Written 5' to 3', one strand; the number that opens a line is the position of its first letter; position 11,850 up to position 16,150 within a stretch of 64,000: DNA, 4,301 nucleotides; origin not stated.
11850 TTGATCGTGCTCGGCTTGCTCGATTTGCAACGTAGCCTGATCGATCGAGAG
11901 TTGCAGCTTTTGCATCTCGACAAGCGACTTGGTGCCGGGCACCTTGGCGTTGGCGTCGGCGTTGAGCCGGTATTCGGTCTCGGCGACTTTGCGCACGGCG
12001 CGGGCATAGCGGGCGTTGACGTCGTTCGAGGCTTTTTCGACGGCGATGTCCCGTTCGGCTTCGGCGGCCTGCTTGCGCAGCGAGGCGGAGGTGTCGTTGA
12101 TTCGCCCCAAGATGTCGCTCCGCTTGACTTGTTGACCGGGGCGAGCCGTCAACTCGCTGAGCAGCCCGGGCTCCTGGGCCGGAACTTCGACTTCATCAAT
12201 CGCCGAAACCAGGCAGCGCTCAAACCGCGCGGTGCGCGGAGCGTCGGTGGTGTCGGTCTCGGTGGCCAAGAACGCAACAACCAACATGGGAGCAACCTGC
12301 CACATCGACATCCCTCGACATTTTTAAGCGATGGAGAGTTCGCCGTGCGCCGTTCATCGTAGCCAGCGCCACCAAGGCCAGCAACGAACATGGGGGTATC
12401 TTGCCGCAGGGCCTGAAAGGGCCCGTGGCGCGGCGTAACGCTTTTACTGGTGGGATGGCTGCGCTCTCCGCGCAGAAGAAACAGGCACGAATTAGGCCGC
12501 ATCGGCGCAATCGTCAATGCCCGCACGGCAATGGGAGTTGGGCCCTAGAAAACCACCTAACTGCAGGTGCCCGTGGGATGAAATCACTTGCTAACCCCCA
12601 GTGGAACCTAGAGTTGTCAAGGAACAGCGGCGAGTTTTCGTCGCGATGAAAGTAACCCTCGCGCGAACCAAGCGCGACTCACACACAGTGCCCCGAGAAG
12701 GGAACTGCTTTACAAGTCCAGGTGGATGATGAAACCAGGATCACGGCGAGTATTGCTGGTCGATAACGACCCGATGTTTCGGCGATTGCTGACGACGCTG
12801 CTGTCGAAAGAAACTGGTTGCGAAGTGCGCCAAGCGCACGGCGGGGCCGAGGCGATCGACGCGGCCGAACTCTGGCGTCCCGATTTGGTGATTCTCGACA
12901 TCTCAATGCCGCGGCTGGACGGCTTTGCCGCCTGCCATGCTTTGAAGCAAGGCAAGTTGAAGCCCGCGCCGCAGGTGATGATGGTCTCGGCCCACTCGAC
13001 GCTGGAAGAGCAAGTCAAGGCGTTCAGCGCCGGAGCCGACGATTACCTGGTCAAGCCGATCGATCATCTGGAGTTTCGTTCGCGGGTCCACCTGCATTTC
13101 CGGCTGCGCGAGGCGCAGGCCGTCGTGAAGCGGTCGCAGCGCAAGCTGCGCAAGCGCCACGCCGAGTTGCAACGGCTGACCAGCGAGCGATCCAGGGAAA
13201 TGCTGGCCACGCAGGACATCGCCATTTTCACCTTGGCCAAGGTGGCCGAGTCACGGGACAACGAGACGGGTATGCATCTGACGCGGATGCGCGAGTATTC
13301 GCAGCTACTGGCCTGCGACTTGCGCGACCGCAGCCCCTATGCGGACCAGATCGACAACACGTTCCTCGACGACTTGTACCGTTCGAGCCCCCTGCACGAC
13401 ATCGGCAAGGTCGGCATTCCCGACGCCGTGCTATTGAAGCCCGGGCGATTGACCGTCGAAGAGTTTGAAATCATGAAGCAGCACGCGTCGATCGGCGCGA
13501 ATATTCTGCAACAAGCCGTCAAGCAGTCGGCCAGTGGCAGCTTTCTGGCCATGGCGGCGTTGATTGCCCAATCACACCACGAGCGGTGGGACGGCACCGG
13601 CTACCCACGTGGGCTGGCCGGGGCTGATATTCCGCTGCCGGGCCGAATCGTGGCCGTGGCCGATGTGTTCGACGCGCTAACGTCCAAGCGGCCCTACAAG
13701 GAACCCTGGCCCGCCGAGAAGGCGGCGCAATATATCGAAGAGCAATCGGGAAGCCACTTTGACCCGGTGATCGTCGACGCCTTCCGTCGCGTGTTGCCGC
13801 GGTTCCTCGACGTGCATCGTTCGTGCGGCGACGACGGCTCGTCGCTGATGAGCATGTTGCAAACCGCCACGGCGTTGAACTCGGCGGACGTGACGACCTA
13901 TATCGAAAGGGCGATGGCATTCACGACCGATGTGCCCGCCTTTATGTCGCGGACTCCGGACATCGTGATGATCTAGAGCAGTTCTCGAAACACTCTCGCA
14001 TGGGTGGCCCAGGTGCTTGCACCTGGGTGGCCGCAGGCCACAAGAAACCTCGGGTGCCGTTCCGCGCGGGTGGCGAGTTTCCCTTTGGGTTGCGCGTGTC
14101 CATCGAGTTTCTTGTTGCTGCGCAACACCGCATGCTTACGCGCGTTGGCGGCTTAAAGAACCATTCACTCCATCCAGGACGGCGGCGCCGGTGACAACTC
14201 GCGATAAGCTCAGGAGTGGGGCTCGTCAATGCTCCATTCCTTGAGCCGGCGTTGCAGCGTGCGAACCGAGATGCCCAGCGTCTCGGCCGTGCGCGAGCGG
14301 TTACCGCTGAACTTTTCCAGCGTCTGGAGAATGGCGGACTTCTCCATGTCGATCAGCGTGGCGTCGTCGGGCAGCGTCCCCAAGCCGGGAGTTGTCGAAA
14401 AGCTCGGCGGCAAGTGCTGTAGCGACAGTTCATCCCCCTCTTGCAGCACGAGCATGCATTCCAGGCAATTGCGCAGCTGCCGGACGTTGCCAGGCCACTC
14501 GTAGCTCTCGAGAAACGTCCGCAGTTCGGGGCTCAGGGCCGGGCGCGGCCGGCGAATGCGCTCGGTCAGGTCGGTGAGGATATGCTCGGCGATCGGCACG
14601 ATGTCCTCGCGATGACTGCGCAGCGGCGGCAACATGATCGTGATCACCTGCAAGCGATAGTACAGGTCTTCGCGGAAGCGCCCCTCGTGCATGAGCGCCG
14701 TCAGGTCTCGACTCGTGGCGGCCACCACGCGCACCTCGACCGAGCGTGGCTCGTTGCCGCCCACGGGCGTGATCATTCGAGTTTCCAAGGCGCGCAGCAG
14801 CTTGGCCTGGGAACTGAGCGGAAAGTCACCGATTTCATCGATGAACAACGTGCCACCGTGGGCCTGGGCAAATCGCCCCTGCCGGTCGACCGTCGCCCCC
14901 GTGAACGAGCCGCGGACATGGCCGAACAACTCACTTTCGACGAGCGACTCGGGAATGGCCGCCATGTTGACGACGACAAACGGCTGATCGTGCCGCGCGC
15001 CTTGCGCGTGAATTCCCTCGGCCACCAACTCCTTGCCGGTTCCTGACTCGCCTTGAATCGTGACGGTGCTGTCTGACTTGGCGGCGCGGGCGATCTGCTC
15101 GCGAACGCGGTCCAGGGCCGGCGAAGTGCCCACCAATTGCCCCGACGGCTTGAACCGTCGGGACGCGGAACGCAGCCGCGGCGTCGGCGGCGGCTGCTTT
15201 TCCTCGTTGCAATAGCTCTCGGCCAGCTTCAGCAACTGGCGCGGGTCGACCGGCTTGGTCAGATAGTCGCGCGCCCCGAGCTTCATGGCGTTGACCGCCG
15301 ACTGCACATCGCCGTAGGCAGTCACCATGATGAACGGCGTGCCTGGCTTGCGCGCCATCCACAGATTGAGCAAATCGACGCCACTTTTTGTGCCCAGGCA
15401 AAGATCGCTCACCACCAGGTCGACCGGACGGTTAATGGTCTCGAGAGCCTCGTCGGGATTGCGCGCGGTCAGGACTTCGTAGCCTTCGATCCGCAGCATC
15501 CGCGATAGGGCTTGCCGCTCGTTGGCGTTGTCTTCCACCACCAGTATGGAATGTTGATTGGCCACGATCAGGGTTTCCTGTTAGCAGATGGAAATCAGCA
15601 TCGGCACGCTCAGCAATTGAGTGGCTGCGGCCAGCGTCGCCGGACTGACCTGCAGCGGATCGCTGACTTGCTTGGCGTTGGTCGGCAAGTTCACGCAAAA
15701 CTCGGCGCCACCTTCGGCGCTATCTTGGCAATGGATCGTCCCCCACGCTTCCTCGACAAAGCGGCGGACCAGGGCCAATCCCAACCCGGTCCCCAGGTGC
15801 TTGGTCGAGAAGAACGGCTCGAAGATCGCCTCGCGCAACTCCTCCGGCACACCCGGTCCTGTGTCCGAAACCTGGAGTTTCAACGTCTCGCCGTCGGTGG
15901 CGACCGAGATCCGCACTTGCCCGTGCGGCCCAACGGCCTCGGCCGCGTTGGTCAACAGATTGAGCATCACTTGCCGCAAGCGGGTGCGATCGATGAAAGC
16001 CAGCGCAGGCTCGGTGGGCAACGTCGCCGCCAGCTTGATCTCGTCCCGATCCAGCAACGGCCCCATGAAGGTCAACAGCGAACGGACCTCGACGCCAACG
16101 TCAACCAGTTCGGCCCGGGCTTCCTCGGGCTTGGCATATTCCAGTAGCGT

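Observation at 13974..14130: ~157-nt structured repeat present in two full copies, each beginning at a gene's TAG stop codon and filling a convergent-gene gap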

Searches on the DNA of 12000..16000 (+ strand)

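Call 12: search_dna_similar(query=window:12000-16000:+, collection=plasmids, mode=near, max_rows=10)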
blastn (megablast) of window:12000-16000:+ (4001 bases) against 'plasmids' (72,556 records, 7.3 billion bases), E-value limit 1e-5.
Records with a match: 2; places in all: 2; records where one place covers at least 80% of the query: 0.
Best place of each record, by identity: >=99% 1; 80-90% 1.
By first word of the organism name: Azospirillum 1; Deinococcus 1.
By predicted mobility (MOB-suite, as given by PLSDB): non-mobilizable 2.
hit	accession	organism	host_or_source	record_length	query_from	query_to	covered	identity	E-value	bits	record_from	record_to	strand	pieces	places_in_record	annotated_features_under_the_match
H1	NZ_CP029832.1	Azospirillum ramasamyi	single cell,Cow dung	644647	1393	1501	3%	80.0%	2e-11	81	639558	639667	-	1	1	two-component system response regulator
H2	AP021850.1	Deinococcus grandis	-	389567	1393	1427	1%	100.0%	5e-7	66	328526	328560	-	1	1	hypothetical protein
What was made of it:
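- Tried and rejected: The flanks gave only unrelated short hits (call 12).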

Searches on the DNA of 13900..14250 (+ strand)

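Call 10: search_rna_families(source=window, start=13900, end=14250, threshold=evalue, max_evalue=10)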
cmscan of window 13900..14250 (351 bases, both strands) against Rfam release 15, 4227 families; matches with E-value up to 10: 3.
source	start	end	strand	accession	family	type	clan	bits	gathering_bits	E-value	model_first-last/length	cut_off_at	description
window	14064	14156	+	RF00598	SNORA76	Gene; snRNA; snoRNA; HACA-box;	CL00034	15.8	37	2.2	1-132/132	no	Small nucleolar RNA SNORA76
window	14170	14216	+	RF03047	RAGATH-16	Gene; sRNA;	-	14.5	65.6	4.6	1-72/72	no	RAGATH-16 RNA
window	14020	14067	+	RF04218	HCV_5BSL1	Cis-reg;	-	11.9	44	10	1-47/47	no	Hepatitis C virus stem-loop I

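Call 11: search_dna_similar(query=window:13974-14135:+, collection=plasmids, mode=distant, max_rows=40, max_evalue=0.001)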
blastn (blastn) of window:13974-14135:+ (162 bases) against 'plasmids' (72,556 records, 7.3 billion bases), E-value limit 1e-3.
No match.
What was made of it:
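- Tried and rejected: BLAST of the element found no match (call 11).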
